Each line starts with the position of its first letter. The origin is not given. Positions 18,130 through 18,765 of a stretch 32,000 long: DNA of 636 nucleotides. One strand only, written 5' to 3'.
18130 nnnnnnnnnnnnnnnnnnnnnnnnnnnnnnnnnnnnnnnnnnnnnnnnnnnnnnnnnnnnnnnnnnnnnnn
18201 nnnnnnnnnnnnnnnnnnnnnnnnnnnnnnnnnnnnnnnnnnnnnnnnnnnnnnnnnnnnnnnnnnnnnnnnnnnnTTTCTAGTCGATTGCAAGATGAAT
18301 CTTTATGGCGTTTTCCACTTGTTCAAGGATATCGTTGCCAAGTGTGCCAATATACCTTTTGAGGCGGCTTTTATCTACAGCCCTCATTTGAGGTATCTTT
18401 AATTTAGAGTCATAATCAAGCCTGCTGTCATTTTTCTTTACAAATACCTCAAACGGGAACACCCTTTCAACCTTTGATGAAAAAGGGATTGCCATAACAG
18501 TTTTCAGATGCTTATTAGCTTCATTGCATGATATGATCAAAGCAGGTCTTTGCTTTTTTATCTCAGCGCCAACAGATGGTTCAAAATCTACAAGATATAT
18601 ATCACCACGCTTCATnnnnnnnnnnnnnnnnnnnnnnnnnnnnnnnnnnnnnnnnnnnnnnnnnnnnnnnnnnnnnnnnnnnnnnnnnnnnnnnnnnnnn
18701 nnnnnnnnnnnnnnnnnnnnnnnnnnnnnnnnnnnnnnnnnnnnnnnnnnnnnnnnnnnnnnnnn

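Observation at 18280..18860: MazEF toxin-antitoxin pair inserted inside the defence operon with translational-coupling junctions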

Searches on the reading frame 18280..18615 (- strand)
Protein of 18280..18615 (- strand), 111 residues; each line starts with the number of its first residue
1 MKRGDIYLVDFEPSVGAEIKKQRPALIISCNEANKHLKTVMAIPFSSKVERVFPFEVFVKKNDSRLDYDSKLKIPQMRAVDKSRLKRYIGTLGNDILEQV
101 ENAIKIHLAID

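Call 6: search_protein_families(library=pfam, proteins=[window:18280-18615:-], max_evalue=0.01)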
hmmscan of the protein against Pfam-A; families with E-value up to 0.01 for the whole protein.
window:18280-18615:- (111 aa): 1 family
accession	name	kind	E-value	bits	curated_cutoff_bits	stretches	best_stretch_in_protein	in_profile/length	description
PF02452.23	PemK_toxin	-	9e-30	103.5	23.1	1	2-107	1-108/109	PemK-like, MazF-like toxin of type II toxin-antitoxin system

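Call 7: search_protein_families(library=padloc, proteins=[window:18280-18615:-], max_evalue=0.01)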
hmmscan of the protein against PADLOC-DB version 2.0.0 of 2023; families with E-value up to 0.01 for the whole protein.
window:18280-18615:- (111 aa): 0 families

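Call 8: search_protein_families(library=ncbifam, proteins=[window:18280-18615:-], max_evalue=0.01)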
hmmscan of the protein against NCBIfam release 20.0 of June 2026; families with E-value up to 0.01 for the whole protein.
window:18280-18615:- (111 aa): 3 families
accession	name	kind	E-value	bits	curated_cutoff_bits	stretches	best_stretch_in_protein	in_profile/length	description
NF007386.0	PRK09907.1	equivalog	4.7e-10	39.4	120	1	3-107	9-109/111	endoribonuclease MazF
NF052489.1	TAtMazFAgrob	equivalog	2.3e-07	30.6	150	1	2-100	7-107/118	type II toxin-antitoxin system toxin MazF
NF007320.0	PRK09812.1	equivalog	1.3e-06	28.4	129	1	2-100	8-107/116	type II toxin-antitoxin system ChpB family toxin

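Call 37: find_homologous_proteins(query=window:18280-18615:-)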
Query window:18280-18615:- (111 aa): 217 proteins with E <= 0.001 among 219 candidates; the best 120 are listed.
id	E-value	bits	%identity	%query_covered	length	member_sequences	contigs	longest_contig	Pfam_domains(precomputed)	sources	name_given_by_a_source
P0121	3.5e-65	235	100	100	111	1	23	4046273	PF02452.24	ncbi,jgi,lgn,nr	ncbi:MAG: type II toxin-antitoxin system PemK/MazF family toxin [Candidatus Brocadia sp.]|jgi:Growth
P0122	1.8e-64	232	99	100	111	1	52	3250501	PF02452.24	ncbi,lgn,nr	ncbi:MAG: MazF family transcriptional regulator [Candidatus Brocadia sp.]|nr:Endoribonuclease MazF9 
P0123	6.6e-64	231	97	100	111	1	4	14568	PF02452.24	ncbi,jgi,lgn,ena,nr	ncbi:MAG: hypothetical protein B6D35_06815 [Candidatus Brocadia sp. UTAMX2]|jgi:mRNA interferase Maz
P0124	2.6e-62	225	95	100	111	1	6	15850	PF02452.24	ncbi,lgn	-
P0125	1.9e-61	223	95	100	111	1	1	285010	PF02452.24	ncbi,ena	-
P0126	1.5e-59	217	91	100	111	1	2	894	PF02452.24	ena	-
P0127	2.4e-59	216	94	99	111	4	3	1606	PF02452.24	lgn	-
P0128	5.1e-58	212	91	100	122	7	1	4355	PF02452.24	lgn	-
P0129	8.1e-52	192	85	100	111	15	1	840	PF02452.24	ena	-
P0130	9.4e-52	192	78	100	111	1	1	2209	PF02452.24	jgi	jgi:mRNA interferase MazF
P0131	4.5e-51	189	78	100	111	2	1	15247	PF02452.24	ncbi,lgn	-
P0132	6.0e-51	189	78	100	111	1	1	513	PF02452.24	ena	-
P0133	6.7e-51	189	77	98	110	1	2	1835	PF02452.24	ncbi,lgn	-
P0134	8.8e-51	188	77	100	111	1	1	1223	PF02452.24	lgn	-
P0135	9.4e-51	188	79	100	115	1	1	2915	PF02452.24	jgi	jgi:mRNA interferase MazF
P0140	1.2e-49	185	77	100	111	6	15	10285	PF02452.24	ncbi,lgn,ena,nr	ncbi:MAG: type II toxin-antitoxin system PemK/MazF family toxin [Nitrospiraceae bacterium]|nr:type I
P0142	2.2e-49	184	77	100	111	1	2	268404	PF02452.24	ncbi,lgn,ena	-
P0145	6.0e-49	183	74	100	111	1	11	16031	PF02452.24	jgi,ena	-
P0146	6.2e-49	182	75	100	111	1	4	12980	PF02452.24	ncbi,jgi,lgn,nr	ncbi:MAG: type II toxin-antitoxin system PemK/MazF family toxin [Nitrospira sp.]|nr:type II toxin-an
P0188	7.7e-47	176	72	100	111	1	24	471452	PF02452.24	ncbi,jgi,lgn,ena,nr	ncbi:MAG: type II toxin-antitoxin system PemK/MazF family toxin [Thermodesulfovibrionales bacterium]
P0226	2.2e-45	171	73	100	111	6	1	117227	PF02452.24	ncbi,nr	ncbi:MAG: type II toxin-antitoxin system PemK/MazF family toxin [Proteobacteria bacterium]|nr:type I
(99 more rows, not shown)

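Call 38: find_encoding_contigs(protein=P0125, flank=5000, max_places=3)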
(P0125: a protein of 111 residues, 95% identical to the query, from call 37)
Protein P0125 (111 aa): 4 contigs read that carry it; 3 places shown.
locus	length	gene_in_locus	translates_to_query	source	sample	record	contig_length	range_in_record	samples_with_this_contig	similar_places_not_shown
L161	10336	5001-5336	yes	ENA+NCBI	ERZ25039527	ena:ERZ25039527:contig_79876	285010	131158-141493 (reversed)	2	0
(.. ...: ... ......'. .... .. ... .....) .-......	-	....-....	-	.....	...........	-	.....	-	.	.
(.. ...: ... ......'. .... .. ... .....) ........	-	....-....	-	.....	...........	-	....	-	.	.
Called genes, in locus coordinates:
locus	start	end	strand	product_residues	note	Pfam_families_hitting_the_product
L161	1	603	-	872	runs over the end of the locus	PF01624:MutS_I, PF05188:MutS_II, PF05192:MutS_III, PF05190:MutS_IV, PF00488:MutS_V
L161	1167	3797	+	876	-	-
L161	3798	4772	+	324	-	-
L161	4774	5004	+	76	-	-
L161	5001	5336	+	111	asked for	PF02452:PemK_toxin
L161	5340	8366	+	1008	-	PF06634:DUF1156 (weak), PF01555:N6_N4_Mtase (faint), PF02086:MethyltransfD12 (faint)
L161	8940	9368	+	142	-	PF26277:DUF8076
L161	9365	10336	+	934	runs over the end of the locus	PF00176:SNF2-rel_dom, PF00270:DEAD (weak), PF04851:ResIII, PF00271:Helicase_C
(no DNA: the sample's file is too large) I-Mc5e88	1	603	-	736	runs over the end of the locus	?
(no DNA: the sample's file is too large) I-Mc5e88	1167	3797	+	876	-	-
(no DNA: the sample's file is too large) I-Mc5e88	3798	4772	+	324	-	-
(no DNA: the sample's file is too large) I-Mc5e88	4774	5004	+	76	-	-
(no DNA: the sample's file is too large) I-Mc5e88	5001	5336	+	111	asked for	PF02452:PemK_toxin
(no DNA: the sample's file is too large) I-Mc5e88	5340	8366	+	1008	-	PF06634:DUF1156 (weak), PF01555:N6_N4_Mtase (faint), PF02086:MethyltransfD12 (faint)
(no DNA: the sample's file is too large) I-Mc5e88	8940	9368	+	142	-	PF26277:DUF8076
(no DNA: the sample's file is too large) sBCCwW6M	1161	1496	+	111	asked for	PF02452:PemK_toxin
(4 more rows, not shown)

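Call 39: find_encoding_contigs(protein=P0124, flank=5000, max_places=4)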
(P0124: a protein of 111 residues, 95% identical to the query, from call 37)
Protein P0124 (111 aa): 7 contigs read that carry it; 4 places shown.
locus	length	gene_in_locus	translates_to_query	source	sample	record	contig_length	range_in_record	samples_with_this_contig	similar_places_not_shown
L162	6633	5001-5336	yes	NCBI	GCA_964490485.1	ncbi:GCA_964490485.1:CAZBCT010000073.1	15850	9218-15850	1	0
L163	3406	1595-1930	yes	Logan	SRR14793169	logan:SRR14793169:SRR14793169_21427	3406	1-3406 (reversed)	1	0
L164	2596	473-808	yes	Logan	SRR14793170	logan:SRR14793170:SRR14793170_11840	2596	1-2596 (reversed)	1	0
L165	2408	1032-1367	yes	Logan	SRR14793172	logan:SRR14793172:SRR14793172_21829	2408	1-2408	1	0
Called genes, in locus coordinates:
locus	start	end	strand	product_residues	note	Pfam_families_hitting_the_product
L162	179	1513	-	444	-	PF02321:OEP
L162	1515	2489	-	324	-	PF05569:Peptidase_M56, PF01435:Peptidase_M48 (weak)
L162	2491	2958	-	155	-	PF03965:Penicillinase_R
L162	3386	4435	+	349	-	PF01073:3Beta_HSD, PF01370:Epimerase, PF02719:Polysacc_synt_2, PF04321:RmlD_sub_bind, PF07993:NAD_binding_4 (weak), PF08659:KR, PF16363:GDP_Man_Dehyd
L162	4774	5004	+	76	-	-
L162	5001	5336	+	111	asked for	PF02452:PemK_toxin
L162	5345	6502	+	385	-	PF12161:HsdM_N, PF02384:N6_Mtase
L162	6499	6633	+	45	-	?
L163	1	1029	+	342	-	?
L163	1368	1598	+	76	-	-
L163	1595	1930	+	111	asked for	PF02452:PemK_toxin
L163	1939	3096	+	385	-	PF12161:HsdM_N, PF02384:N6_Mtase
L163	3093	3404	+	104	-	?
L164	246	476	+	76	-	-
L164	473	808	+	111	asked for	PF02452:PemK_toxin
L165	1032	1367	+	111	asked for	PF02452:PemK_toxin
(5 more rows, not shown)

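Call 40: find_encoding_contigs(protein=P0131, flank=5000, max_places=3)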
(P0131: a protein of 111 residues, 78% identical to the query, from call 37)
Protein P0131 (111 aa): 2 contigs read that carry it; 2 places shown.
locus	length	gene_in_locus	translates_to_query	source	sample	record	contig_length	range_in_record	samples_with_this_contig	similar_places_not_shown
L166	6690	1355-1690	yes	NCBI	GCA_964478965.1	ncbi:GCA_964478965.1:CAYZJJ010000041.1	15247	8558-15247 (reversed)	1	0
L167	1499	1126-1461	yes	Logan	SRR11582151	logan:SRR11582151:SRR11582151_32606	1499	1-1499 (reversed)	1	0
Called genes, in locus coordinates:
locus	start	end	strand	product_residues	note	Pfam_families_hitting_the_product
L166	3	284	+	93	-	?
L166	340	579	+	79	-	PF22513:FitA-like_RHH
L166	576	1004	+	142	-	PF01850:PIN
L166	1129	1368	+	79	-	-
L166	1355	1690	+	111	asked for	PF02452:PemK_toxin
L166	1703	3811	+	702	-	PF01555:N6_N4_Mtase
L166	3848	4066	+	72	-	-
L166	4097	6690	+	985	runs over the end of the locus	PF04851:ResIII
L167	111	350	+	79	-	PF22513:FitA-like_RHH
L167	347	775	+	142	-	PF01850:PIN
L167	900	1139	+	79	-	-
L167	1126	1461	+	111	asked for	PF02452:PemK_toxin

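Call 43: find_encoding_contigs(protein=P0140, flank=4000, max_places=5)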
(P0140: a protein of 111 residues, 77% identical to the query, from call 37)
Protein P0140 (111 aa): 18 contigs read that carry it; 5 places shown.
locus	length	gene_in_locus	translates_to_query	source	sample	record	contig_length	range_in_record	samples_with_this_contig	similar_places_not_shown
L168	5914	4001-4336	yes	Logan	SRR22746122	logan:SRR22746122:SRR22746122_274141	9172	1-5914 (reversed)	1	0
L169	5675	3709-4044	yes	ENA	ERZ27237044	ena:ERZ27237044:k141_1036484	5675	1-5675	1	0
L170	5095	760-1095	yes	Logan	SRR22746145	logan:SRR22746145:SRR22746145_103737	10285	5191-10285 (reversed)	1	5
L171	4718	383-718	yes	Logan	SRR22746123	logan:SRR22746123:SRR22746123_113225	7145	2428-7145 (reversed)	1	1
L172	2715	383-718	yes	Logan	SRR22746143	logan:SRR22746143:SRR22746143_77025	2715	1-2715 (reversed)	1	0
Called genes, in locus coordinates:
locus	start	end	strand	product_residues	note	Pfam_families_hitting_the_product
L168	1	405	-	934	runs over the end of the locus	PF00005:ABC_tran (faint), PF02463:SMC_N (faint), PF13175:AAA_15 (faint), PF13191:AAA_16 (faint), PF13555:AAA_29 (faint), PF17760:UvrA_inter (weak), PF17755:UvrA_DNA-bind, PF13304:AAA_21 (weak), +1 more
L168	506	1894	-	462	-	PF14537:Cytochrom_c3_2 (faint), PF14522:Cytochrome_C7 (faint), PF13435:Cytochrome_C554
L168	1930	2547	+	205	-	PF09699:Paired_CXXCH_1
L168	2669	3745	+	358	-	PF04055:Radical_SAM, PF19288:CofH_C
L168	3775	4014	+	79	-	-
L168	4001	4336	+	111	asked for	PF02452:PemK_toxin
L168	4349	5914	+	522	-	?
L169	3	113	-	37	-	?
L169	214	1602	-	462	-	PF14537:Cytochrom_c3_2 (faint), PF14522:Cytochrome_C7 (faint), PF13435:Cytochrome_C554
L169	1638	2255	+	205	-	PF09699:Paired_CXXCH_1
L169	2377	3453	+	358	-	PF04055:Radical_SAM, PF19288:CofH_C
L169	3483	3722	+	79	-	-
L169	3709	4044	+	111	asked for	PF02452:PemK_toxin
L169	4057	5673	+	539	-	?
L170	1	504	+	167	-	?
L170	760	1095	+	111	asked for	PF02452:PemK_toxin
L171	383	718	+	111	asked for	PF02452:PemK_toxin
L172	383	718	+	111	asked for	PF02452:PemK_toxin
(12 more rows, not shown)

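Call 44: find_encoding_contigs(protein=P0142, flank=4000, max_places=3)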
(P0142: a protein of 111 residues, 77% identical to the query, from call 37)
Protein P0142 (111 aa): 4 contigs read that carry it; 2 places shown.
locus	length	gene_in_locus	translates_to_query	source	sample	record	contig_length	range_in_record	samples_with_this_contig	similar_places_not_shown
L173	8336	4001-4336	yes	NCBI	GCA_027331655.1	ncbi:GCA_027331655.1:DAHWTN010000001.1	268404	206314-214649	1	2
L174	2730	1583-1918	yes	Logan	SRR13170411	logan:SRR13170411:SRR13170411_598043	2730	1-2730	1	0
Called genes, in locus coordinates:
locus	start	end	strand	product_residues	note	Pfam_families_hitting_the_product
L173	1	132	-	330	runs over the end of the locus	PF01087:GalP_UDP_transf, PF16285:DUF4931_N (weak), PF16268:DUF4921, PF02744:GalP_UDP_tr_C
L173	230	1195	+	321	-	PF12706:Lactamase_B_2 (faint)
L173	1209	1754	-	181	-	PF04982:TM_HPP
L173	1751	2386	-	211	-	PF00571:CBS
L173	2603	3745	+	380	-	PF04055:Radical_SAM (weak), PF19288:CofH_C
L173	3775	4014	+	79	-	-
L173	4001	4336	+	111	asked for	PF02452:PemK_toxin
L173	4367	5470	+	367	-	PF04055:Radical_SAM, PF19288:CofH_C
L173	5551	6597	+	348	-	PF01628:HrcA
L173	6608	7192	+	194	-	PF01025:GrpE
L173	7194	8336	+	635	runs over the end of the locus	PF00012:HSP70, PF06723:MreB_Mbl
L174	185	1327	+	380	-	PF04055:Radical_SAM (weak), PF19288:CofH_C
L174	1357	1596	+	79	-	-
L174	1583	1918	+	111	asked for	PF02452:PemK_toxin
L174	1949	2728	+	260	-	?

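Call 45: find_encoding_contigs(protein=P0188, flank=4000, max_places=5)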
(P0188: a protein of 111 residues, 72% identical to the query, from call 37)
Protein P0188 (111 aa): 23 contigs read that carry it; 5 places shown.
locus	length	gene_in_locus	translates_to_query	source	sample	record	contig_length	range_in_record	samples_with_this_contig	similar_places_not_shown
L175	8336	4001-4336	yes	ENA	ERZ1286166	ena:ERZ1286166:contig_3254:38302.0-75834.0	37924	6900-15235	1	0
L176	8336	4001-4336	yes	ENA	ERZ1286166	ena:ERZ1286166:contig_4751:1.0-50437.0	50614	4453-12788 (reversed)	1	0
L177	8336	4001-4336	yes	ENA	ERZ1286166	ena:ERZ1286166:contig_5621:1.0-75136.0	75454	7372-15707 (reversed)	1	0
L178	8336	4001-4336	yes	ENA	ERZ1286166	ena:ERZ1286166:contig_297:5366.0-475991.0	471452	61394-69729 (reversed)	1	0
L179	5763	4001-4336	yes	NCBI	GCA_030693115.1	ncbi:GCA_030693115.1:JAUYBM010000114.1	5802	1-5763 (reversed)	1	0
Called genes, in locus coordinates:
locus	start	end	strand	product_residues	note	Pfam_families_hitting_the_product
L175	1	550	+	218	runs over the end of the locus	PF00204:DNA_gyraseB, PF01751:Toprim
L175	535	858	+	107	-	PF21249:GyrB_hook (weak)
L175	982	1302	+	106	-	PF00986:DNA_gyraseB_C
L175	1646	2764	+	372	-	PF13683:rve_3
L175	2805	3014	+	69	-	-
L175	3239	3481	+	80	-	PF10130:PIN_2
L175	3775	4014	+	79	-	-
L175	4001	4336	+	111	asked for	PF02452:PemK_toxin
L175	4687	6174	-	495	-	PF17167:Glyco_hydro_94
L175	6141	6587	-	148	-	PF06165:GH94_b-supersand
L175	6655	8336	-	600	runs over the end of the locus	PF06165:GH94_b-supersand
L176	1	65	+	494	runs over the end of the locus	PF11638:DnaA_N, PF01695:IstB_IS21, PF00308:Bac_DnaA, PF13173:AAA_14 (faint), PF08299:Bac_DnaA_C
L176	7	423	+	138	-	PF00712:DNA_pol3_beta, PF02767:DNA_pol3_beta_2 (faint)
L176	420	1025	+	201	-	PF00712:DNA_pol3_beta (faint), PF02767:DNA_pol3_beta_2, PF02768:DNA_pol3_beta_3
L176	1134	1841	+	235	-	PF02518:HATPase_c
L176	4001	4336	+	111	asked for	PF02452:PemK_toxin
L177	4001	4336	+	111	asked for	PF02452:PemK_toxin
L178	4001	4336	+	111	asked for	PF02452:PemK_toxin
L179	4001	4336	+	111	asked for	PF02452:PemK_toxin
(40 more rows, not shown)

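Call 46: find_encoding_contigs(protein=P0146, flank=4000, max_places=4)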
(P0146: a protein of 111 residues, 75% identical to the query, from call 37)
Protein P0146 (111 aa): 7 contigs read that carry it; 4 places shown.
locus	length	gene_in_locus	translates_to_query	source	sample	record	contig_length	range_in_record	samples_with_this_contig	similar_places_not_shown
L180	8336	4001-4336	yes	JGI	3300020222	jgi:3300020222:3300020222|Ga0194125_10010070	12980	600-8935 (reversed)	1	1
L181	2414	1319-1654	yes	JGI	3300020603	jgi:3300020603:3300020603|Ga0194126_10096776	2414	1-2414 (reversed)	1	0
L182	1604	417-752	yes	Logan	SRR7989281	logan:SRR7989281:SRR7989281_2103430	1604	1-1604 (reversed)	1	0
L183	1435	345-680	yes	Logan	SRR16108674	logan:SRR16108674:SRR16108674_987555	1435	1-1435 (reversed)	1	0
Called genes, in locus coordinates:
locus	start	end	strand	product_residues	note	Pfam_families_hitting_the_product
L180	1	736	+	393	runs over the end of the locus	PF01972:SDH_protease, PF25145:NfeD1b_N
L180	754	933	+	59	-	-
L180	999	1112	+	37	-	-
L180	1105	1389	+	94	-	-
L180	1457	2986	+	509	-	PF07690:MFS_1, PF00083:Sugar_tr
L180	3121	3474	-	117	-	-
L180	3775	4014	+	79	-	-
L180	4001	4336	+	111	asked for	PF02452:PemK_toxin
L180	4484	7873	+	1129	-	PF25778:DUF7948, PF06739:SBBP, PF01551:Peptidase_M23, PF00041:fn3 (weak)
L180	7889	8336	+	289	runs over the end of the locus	-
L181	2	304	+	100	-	?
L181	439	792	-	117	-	-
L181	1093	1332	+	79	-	-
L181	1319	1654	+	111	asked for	PF02452:PemK_toxin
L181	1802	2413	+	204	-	?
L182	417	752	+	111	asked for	PF02452:PemK_toxin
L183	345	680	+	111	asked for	PF02452:PemK_toxin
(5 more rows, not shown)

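Call 47: find_encoding_contigs(protein=P0145, flank=4000, max_places=4)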
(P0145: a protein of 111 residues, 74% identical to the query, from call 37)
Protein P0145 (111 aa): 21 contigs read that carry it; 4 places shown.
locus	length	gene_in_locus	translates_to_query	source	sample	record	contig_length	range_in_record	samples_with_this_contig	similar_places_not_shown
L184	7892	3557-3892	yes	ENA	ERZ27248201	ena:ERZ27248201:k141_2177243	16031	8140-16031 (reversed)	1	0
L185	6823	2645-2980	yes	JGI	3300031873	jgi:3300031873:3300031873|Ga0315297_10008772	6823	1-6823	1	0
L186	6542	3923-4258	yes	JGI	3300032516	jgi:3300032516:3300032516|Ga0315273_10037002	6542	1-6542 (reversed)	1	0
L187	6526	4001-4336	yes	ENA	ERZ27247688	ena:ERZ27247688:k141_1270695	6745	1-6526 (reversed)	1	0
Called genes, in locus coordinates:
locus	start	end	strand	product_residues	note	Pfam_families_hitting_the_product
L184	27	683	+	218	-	PF00702:Hydrolase, PF12710:HAD, PF13419:HAD_2, PF13242:Hydrolase_like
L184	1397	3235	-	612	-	PF01134:GIDA, PF12831:FAD_oxidored (weak), PF21680:GIDA_C_1st, PF13932:SAM_GIDA_C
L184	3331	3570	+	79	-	-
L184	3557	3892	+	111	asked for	PF02452:PemK_toxin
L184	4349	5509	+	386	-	PF13173:AAA_14, PF13635:DUF4143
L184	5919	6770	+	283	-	PF04055:Radical_SAM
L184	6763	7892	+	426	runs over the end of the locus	PF02310:B12-binding, PF04055:Radical_SAM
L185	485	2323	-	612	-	PF01134:GIDA, PF12831:FAD_oxidored (weak), PF21680:GIDA_C_1st, PF13932:SAM_GIDA_C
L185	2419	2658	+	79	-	-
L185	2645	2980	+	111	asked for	PF02452:PemK_toxin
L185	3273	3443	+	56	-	-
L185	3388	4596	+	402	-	PF13173:AAA_14, PF13635:DUF4143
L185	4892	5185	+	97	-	PF01909:NTP_transf_2, PF18765:Polbeta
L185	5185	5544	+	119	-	PF01934:HepT-like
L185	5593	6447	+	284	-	PF04055:Radical_SAM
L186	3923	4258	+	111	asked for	PF02452:PemK_toxin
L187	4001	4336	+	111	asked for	PF02452:PemK_toxin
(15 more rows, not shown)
